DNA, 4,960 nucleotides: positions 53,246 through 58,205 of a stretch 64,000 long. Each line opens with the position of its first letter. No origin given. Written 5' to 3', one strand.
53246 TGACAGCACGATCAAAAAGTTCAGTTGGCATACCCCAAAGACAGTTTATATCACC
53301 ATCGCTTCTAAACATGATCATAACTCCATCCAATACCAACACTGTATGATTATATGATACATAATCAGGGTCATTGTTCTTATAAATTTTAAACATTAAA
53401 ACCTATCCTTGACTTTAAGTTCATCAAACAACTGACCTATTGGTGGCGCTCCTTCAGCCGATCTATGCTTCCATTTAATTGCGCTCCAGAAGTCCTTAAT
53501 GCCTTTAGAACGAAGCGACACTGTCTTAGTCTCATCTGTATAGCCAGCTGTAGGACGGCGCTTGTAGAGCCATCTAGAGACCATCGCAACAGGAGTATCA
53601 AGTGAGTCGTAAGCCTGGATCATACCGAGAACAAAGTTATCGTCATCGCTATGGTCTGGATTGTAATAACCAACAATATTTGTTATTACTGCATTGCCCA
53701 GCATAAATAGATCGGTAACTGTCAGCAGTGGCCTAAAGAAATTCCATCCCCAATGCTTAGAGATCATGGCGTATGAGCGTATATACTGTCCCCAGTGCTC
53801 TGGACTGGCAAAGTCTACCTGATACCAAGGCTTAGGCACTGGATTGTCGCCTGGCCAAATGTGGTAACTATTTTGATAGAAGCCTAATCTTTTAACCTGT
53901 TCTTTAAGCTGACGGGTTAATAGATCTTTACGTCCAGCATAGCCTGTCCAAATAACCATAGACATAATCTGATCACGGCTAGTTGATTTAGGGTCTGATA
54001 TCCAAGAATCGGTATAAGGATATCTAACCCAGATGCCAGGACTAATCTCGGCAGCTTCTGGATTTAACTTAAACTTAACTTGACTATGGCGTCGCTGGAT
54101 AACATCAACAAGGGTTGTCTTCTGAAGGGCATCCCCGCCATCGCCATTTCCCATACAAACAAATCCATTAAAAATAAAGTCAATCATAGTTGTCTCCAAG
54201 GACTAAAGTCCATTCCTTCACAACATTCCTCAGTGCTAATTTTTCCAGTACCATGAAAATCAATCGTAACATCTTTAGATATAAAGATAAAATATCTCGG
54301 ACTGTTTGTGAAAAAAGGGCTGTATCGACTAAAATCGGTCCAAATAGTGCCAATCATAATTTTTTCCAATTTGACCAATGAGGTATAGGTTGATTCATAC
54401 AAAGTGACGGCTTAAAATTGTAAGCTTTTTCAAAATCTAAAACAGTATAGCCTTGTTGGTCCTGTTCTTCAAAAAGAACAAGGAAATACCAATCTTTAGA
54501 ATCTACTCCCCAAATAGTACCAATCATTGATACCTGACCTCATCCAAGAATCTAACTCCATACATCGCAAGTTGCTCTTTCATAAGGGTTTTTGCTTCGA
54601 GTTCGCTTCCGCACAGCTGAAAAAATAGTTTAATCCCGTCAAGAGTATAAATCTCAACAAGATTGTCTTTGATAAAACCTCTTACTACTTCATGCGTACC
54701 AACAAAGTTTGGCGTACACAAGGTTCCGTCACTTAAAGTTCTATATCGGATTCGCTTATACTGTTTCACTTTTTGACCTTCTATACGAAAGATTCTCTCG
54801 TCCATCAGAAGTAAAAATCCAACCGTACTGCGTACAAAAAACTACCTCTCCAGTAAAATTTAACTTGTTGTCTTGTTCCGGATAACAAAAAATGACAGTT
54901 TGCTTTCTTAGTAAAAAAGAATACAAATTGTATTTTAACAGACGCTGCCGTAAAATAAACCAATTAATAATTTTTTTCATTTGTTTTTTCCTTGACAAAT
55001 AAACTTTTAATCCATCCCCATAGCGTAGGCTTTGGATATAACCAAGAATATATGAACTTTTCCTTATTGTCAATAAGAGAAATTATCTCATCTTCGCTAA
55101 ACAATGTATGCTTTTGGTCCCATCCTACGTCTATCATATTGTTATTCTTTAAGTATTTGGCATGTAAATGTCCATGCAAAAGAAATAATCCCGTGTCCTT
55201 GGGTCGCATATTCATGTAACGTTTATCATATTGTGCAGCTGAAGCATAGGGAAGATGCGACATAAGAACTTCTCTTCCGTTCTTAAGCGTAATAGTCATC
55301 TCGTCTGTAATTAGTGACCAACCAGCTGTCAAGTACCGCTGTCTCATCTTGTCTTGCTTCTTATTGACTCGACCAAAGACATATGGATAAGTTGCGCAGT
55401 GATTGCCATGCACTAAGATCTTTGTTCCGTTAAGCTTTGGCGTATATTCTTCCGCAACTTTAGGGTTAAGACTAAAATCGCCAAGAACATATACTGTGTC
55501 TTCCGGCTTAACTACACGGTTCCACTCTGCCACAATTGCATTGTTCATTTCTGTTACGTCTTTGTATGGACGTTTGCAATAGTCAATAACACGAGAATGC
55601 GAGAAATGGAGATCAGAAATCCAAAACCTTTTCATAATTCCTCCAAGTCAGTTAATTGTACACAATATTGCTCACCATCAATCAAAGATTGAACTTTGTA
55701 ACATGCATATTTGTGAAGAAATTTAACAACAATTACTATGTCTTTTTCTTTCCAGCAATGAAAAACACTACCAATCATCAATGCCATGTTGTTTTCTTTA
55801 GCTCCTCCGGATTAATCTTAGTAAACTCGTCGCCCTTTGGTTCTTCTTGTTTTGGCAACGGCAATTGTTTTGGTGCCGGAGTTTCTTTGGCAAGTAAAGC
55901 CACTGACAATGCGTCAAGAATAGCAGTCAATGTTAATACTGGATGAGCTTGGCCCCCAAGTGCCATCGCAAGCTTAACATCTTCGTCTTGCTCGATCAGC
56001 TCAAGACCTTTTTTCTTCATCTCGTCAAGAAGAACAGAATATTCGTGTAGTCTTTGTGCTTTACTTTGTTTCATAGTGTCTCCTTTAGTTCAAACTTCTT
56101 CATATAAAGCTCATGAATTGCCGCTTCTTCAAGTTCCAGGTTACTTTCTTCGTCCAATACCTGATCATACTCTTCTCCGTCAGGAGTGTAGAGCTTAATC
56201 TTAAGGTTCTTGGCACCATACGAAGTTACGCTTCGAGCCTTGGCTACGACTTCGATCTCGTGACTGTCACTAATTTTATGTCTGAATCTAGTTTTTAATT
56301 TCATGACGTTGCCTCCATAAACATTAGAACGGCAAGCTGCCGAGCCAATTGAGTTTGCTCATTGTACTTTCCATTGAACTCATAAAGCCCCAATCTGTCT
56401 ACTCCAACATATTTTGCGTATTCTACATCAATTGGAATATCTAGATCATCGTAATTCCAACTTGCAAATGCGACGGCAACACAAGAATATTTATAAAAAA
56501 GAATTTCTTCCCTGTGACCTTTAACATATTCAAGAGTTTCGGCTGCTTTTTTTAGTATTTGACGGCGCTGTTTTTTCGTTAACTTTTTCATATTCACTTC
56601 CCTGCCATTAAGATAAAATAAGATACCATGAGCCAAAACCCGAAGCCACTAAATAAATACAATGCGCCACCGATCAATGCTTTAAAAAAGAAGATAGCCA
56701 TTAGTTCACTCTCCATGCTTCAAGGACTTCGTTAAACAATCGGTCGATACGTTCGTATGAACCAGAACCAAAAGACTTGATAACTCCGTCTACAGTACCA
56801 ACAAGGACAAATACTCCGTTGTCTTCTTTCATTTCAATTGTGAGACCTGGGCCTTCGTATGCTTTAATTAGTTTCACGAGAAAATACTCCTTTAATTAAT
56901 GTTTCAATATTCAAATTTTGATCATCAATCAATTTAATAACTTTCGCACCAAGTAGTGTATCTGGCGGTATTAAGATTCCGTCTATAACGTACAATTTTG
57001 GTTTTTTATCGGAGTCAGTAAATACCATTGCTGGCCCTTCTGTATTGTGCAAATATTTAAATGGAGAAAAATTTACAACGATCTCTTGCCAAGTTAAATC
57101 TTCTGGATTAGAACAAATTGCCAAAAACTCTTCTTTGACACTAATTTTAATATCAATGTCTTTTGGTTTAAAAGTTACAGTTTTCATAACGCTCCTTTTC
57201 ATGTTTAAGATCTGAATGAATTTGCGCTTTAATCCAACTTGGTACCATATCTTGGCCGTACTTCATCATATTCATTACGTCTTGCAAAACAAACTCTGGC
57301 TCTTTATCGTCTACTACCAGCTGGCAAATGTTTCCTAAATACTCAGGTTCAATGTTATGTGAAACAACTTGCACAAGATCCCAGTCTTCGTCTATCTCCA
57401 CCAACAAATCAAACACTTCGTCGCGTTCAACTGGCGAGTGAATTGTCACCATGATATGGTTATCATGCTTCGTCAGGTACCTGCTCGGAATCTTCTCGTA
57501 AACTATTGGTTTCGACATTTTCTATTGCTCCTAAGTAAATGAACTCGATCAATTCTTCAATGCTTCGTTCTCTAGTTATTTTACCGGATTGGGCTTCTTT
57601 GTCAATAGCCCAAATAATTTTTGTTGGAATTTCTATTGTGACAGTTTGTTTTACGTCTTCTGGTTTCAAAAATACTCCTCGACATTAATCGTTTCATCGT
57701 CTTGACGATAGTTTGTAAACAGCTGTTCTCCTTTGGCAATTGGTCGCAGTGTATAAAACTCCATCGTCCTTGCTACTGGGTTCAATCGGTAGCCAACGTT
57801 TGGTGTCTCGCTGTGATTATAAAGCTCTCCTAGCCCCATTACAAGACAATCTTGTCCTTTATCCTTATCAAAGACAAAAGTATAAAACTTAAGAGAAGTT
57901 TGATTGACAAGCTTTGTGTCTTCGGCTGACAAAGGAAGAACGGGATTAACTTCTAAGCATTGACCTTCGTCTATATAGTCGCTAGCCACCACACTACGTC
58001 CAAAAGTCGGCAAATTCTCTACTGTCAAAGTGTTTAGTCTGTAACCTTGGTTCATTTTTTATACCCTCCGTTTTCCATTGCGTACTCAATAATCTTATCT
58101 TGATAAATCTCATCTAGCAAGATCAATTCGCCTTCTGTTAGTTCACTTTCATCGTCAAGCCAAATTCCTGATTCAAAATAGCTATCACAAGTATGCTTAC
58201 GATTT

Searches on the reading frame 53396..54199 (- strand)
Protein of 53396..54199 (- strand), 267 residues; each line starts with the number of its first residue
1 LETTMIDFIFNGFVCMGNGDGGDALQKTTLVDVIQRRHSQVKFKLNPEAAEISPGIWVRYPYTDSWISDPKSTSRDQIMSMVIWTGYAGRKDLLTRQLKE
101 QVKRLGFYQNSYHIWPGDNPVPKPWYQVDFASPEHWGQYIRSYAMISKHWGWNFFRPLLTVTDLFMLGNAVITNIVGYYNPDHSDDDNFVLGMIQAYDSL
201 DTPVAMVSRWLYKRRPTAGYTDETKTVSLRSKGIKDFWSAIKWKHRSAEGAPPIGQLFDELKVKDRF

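Call 14: find_related_loci(query=window:53396-54199:-, collection=viral_contigs, flank=6000)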
Query window:53396-54199:- (267 aa) in viral_contigs; peptide patterns used: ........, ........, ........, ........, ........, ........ (x = any residue, [..] = any of these).
No stretch of DNA in the collection matches any of the patterns.

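Call 16: find_encoding_contigs(protein=window:53396-54199:-, flank=10000, max_places=10)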
Protein window:53396-54199:- (267 aa): no gene with exactly this product is on record in the collection.

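Call 18: search_protein_families(library=pfam, proteins=[window:53396-54199:-], max_evalue=0.1)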
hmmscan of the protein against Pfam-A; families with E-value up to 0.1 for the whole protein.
window:53396-54199:- (267 aa): 0 families

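Call 19: search_protein_families(library=phrogs, proteins=[window:53396-54199:-], max_evalue=0.1)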
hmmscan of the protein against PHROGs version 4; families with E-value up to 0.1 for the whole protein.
window:53396-54199:- (267 aa): 1 family
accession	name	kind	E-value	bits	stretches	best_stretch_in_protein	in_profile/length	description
phrog_14858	-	unknown function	0.082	13.9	0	164-188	21-45/55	-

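Call 20: find_homologous_proteins(query=window:53396-54199:-)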
Query window:53396-54199:- (267 aa): 7 proteins with E <= 0.001 among 176 candidates.
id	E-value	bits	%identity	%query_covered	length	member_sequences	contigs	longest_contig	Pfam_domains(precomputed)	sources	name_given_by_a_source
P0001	3.2e-176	603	95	99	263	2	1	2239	-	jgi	jgi:hypothetical protein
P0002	4.6e-106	373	63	99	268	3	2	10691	-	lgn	-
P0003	3.1e-98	347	63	95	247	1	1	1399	-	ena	-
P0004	6.2e-97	343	60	99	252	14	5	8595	-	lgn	-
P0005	1.1e-92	329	57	99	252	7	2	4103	-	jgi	jgi:hypothetical protein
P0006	2.4e-73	265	51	97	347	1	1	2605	-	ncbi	-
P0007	1.3e-53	200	44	94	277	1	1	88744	-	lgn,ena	-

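Call 21: find_encoding_contigs(protein=P0002, flank=10000, max_places=5)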
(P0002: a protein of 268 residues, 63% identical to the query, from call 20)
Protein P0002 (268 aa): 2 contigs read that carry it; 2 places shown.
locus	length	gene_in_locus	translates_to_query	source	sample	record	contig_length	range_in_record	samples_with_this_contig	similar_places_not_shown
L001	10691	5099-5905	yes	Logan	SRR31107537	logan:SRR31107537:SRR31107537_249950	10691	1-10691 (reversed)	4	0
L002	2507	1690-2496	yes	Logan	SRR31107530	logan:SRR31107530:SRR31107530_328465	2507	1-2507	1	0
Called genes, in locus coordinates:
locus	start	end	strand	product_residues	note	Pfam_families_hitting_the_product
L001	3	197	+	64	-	?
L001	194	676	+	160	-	-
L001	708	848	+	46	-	-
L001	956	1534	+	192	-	-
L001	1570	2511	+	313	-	-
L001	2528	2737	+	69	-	-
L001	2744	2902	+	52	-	-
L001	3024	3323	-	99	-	-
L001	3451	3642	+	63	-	-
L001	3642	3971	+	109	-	-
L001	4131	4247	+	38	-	-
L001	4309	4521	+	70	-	-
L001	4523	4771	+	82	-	-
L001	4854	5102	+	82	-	-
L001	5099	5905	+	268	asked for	-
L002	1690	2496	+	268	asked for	-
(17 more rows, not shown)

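Call 22: find_encoding_contigs(protein=P0004, flank=10000, max_places=5)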
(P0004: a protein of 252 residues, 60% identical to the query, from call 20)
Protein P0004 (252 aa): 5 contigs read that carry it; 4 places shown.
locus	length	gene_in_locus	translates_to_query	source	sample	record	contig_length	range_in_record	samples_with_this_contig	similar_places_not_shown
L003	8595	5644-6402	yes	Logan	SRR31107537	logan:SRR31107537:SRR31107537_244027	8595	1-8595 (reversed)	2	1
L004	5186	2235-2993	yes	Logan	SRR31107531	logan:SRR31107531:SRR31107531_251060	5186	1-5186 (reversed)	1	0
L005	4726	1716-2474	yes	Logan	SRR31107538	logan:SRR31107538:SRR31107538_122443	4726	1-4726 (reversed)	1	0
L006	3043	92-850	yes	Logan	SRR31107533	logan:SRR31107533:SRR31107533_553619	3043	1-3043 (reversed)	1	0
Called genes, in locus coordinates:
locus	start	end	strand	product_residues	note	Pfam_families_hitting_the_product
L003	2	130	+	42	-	?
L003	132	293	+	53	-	-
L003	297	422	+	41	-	-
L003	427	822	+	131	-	-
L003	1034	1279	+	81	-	-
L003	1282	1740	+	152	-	PF01464:SLT (weak), PF18896:SLT_3 (weak)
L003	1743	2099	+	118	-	PF24240:DUF7448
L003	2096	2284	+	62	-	-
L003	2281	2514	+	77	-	-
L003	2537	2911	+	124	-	PF00856:SET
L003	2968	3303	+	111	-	-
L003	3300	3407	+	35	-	-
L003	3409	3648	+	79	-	-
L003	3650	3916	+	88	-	-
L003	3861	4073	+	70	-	-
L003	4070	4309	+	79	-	-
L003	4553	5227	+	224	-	PF00149:Metallophos (weak), PF12850:Metallophos_2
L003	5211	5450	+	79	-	-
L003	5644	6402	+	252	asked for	-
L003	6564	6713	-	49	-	-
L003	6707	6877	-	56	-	-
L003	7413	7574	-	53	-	-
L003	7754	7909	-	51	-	-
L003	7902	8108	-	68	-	-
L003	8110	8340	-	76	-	-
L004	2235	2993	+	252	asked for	-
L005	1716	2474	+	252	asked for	-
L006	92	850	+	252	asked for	-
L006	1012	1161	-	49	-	-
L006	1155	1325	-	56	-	-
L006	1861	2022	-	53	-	-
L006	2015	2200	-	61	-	-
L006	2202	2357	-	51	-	-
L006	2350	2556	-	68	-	-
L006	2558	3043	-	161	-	?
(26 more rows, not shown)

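Call 23: find_encoding_contigs(protein=P0007, flank=10000, max_places=5)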
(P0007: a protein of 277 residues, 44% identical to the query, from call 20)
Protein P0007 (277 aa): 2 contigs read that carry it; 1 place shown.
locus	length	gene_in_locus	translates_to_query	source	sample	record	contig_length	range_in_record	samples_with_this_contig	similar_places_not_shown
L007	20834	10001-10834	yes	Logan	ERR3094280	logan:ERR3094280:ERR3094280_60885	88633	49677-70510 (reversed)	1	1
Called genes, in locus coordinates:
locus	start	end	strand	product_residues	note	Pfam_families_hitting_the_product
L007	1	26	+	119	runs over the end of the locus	-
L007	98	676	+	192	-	-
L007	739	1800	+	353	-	-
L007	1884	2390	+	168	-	-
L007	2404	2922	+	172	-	PF00589:Phage_integrase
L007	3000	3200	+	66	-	-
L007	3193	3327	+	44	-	-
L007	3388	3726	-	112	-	-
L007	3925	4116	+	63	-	-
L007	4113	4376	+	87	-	-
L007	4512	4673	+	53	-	-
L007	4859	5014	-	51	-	-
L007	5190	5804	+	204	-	-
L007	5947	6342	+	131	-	-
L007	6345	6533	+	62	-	-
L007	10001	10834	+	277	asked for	-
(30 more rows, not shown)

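Call 29: find_encoding_contigs(protein=P0001, flank=10000, max_places=5)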
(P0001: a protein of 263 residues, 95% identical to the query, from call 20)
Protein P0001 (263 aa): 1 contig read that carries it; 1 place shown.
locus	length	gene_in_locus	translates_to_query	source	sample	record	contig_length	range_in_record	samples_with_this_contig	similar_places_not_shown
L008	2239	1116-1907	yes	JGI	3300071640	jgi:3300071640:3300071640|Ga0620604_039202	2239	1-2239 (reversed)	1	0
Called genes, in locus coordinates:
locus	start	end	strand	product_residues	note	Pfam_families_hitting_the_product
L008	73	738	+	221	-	-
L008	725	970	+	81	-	-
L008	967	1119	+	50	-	-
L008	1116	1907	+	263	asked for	-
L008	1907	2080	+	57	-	-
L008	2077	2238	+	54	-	?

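Call 30: find_encoding_contigs(protein=P0005, flank=10000, max_places=5)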
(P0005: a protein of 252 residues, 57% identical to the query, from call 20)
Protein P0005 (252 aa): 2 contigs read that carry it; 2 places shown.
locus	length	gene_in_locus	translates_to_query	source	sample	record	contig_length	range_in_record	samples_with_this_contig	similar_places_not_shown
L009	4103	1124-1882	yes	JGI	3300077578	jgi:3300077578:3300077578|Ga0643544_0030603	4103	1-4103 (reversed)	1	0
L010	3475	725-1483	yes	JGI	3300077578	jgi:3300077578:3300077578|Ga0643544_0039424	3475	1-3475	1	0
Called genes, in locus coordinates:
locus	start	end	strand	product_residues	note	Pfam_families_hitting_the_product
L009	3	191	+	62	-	?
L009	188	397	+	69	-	-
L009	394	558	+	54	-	-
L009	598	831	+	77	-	-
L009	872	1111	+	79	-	-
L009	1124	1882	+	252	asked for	-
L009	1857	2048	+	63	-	-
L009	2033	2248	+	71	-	-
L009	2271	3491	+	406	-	PF01385:OrfB_IS605, PF07282:Cas12f1-like_TNB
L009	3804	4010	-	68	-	-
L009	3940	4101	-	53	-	?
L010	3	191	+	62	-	?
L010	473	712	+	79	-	-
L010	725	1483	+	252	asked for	-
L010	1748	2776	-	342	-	PF01385:OrfB_IS605, PF07282:Cas12f1-like_TNB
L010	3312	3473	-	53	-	?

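Call 35: search_dna_similar(query=window:53396-54199:-, collection=phages, mode=protein, max_rows=20, max_evalue=0.001)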
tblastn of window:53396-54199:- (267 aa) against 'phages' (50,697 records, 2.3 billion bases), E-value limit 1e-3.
No match.

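Call 63: find_encoding_contigs(protein=P0006, flank=10000, max_places=5)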
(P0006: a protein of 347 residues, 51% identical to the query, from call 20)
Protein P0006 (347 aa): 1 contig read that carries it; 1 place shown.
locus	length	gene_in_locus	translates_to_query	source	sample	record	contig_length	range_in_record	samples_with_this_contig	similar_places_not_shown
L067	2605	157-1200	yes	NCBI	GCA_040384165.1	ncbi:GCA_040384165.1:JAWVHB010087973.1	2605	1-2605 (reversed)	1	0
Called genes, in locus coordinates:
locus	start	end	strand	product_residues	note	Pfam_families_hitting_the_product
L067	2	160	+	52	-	?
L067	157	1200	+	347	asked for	-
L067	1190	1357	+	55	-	-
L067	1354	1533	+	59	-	-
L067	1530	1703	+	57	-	-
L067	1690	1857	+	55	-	-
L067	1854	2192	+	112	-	-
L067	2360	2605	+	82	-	?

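Call 64: find_encoding_contigs(protein=P0003, flank=10000, max_places=5)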
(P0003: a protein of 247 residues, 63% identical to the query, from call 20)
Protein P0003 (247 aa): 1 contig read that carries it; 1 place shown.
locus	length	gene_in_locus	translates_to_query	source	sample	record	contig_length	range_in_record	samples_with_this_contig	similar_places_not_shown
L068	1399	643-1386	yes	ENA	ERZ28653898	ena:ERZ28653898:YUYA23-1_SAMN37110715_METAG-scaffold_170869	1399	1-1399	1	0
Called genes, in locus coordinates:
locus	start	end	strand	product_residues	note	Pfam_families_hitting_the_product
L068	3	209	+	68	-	?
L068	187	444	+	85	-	-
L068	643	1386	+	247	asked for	-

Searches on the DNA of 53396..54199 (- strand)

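Call 46: search_rna_families(sources=[L011, L012, L013, L003], threshold=evalue, max_evalue=1)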
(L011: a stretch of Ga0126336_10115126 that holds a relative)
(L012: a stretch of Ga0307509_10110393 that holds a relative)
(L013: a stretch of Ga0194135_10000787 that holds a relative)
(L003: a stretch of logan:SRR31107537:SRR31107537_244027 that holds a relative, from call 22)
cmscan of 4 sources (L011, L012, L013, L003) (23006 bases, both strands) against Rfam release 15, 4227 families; matches with E-value up to 1: 0.
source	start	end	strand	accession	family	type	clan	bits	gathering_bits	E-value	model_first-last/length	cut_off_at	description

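Call 59: search_rna_families(source=L003, start=6880, end=7415, threshold=evalue, max_evalue=10, show_alignments=5)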
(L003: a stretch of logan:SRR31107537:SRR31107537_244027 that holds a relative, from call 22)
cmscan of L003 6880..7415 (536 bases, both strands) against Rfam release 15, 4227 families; matches with E-value up to 10: 2.
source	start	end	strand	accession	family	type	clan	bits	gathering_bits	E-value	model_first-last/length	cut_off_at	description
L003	7243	7310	-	RF01153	sn3060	Gene; snRNA; snoRNA; CD-box;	-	17.1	45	0.94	1-67/67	no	Small nucleolar RNA sn3060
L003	7024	7109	-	RF00593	snoU83B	Gene; snRNA; snoRNA; CD-box;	-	15.1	35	3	1-94/94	no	Small nucleolar RNA U83B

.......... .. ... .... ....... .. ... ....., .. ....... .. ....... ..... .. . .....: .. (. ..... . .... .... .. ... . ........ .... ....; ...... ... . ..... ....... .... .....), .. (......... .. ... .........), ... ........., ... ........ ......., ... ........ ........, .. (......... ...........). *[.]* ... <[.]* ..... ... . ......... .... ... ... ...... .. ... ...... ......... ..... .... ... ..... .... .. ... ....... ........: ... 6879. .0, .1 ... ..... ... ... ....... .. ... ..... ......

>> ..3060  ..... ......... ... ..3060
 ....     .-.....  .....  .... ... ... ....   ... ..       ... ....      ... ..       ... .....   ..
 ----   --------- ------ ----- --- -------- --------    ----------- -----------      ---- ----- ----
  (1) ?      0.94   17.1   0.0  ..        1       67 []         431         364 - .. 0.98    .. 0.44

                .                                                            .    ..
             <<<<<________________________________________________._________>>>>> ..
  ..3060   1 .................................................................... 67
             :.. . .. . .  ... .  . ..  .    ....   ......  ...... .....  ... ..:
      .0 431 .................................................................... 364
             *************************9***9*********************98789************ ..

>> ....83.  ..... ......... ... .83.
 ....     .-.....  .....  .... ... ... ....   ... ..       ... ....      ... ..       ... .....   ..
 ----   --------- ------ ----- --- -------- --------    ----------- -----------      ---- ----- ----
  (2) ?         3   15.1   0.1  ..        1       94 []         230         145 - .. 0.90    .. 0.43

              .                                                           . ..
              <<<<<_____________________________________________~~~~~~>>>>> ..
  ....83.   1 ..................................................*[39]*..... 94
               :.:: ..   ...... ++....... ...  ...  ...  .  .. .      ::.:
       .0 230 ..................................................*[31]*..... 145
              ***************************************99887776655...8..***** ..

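Call 83: search_dna_similar(query=L003:6880-7410:-, collection=phages, mode=distant, max_evalue=0.01)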
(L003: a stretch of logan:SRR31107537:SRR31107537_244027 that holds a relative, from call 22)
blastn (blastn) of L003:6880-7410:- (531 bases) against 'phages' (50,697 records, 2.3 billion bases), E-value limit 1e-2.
No match.

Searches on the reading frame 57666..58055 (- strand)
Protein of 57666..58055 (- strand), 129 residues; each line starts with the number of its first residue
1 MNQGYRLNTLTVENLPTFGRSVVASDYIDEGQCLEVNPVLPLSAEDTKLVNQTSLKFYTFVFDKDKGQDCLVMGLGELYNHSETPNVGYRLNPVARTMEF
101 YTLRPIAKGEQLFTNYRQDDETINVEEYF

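Call 99: search_protein_families(library=pfam, proteins=[window:57666-58055:-], max_evalue=0.001)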
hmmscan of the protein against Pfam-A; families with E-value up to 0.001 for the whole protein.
window:57666-58055:- (129 aa): 1 family
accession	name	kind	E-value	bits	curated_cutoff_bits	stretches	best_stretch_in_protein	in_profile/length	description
PF00856.33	SET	-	9.3e-12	45.7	22.4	1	19-116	1-104/105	SET domain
